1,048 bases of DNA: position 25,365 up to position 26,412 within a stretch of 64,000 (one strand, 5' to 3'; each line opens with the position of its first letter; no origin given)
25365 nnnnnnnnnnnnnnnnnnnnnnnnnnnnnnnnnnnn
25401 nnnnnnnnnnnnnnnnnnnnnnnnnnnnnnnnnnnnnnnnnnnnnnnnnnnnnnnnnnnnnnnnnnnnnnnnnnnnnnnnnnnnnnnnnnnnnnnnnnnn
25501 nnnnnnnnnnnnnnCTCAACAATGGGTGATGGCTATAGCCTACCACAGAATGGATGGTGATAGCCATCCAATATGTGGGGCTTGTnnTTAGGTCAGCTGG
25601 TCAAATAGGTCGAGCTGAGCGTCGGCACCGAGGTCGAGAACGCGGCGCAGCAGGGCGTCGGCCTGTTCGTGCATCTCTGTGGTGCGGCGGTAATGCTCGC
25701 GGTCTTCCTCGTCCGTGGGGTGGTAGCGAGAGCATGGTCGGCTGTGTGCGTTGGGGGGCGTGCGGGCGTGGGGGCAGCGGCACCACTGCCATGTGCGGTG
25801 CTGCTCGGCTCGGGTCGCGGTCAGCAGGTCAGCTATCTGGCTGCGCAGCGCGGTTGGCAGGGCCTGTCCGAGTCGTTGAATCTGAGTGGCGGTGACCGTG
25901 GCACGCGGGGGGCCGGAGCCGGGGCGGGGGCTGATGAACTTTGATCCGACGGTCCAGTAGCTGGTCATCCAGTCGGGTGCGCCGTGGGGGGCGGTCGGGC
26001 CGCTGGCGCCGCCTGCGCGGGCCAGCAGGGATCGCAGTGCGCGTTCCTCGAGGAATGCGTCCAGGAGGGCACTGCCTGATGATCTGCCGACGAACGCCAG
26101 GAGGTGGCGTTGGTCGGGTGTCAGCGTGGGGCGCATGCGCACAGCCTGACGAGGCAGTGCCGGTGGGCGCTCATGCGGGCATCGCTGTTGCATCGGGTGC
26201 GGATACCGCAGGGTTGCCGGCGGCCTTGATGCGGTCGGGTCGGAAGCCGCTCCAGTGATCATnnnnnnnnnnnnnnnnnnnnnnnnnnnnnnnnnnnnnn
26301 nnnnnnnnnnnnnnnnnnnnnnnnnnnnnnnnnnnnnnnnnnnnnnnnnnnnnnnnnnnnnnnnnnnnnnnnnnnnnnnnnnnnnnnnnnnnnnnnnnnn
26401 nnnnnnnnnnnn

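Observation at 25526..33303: A recurrent palindromic motif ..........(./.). marks at least four promoter regions in the accessory region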

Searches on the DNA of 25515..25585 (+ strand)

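Call 33: search_dna_similar(query=window:25515-25585:+, collection=plasmids, mode=distant, max_evalue=10, max_rows=60)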
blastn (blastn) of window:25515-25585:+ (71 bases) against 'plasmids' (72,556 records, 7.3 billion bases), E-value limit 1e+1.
Records with a match: 6; places in all: 6; records where one place covers at least 80% of the query: 1.
Best place of each record, by identity: 90-95% 1; 80-90% 2; 60-80% 3.
By first word of the organism name: Mycobacterium 4; Gordonia 2.
By predicted mobility (MOB-suite, as given by PLSDB): mobilizable 4; non-mobilizable 2.
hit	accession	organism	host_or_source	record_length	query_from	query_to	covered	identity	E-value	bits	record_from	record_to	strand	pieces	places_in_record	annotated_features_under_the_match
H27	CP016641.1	Mycobacterium sp. djl-10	activated sludge,waste water treatment ...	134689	1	69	97%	84.1%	8e-11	73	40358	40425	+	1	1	none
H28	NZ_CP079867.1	Mycobacterium sp. SMC-8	Homo sapiens,sputum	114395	1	55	77%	92.7%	5e-14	82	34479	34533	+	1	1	none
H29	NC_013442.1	Gordonia bronchialis DSM 43247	-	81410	16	70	77%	76.4%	2e+0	38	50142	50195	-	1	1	none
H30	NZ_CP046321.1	Gordonia bronchialis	-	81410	16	70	77%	76.4%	2e+0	38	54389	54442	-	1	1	none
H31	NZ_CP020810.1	Mycobacterium dioxanotrophicus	Single cell,river sediment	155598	10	59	70%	78.4%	6e+0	37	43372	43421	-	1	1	none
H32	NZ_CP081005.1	Mycobacterium sp. IDR2000157661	Homo sapiens,Isolate,Hand Laceration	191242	14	56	61%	81.4%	5e-1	39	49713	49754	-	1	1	none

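Call 34: get_annotated_region(hit=H29, flank=20000)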
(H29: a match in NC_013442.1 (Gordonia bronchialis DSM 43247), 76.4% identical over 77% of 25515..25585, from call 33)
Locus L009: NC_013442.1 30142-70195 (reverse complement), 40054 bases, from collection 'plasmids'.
description: Gordonia bronchialis DSM 43247 plasmid pGBRO01, complete sequence
organism: Gordonia bronchialis DSM 43247 (NCBI taxid 526226)
taxonomy: Bacteria; Actinomycetota; Actinomycetes; Mycobacteriales; Gordoniaceae; Gordonia; Gordonia bronchialis; Gordonia bronchialis DSM 43247
host: -; source: -; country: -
typing (MOB-suite, as given by PLSDB): mobilizable; replicon rep_cluster_1643; relaxase MOBF
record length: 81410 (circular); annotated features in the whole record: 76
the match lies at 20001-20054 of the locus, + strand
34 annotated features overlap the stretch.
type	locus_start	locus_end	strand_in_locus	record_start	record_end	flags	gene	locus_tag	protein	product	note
CDS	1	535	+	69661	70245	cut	-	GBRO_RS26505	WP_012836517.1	hypothetical protein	-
CDS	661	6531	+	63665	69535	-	-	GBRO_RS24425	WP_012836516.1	DEAD/DEAH box helicase family protein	-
CDS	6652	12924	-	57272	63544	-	mobF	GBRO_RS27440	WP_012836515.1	MobF family relaxase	-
CDS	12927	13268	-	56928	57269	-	-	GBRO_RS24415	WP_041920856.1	hypothetical protein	-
CDS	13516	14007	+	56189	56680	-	-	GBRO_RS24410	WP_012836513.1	hypothetical protein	-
CDS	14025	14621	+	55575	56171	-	-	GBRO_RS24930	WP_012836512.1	hypothetical protein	-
CDS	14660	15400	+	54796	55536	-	-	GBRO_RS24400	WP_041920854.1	hypothetical protein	-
CDS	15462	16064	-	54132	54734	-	-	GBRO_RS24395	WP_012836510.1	thermonuclease family protein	-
CDS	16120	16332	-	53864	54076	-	-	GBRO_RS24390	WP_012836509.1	hypothetical protein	-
CDS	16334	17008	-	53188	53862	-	-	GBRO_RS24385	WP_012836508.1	hypothetical protein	-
CDS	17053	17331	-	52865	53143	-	-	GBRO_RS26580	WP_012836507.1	hypothetical protein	-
CDS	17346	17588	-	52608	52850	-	nrdH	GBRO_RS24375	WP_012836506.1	glutaredoxin-like protein NrdH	-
CDS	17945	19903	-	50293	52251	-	-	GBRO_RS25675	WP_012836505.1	DNA cytosine methyltransferase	-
CDS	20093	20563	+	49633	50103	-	-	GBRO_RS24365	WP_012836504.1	hypothetical protein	-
CDS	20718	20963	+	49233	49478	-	-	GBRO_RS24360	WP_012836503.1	hypothetical protein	-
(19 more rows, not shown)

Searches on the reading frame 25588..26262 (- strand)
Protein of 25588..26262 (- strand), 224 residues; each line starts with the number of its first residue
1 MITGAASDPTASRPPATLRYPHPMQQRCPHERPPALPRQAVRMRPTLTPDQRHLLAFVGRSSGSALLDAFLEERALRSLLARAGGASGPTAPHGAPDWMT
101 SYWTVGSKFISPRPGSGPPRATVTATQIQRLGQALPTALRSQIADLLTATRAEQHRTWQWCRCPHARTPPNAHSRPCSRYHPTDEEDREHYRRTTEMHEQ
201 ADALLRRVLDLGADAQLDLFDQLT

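Call 19: search_protein_families(library=pfam, proteins=[window:25588-26262:-], max_evalue=0.01)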
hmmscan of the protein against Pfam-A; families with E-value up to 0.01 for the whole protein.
window:25588-26262:- (224 aa): 0 families

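Call 45: search_protein_families(library=ncbifam, proteins=[window:25588-26262:-], max_evalue=0.01)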
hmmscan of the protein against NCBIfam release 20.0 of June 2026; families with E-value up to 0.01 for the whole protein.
window:25588-26262:- (224 aa): 0 families

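Call 55: search_protein_families(library=phrogs, proteins=[window:25588-26136:-], max_evalue=0.001)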
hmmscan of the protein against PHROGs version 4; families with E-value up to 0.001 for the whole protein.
window:25588-26136:- (182 aa): 2 families
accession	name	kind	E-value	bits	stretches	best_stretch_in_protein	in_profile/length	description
phrog_12222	-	unknown function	1e-27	98.1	1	4-181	2-173/177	-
phrog_21446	-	unknown function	3.6e-06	28.2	1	3-110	5-109/137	-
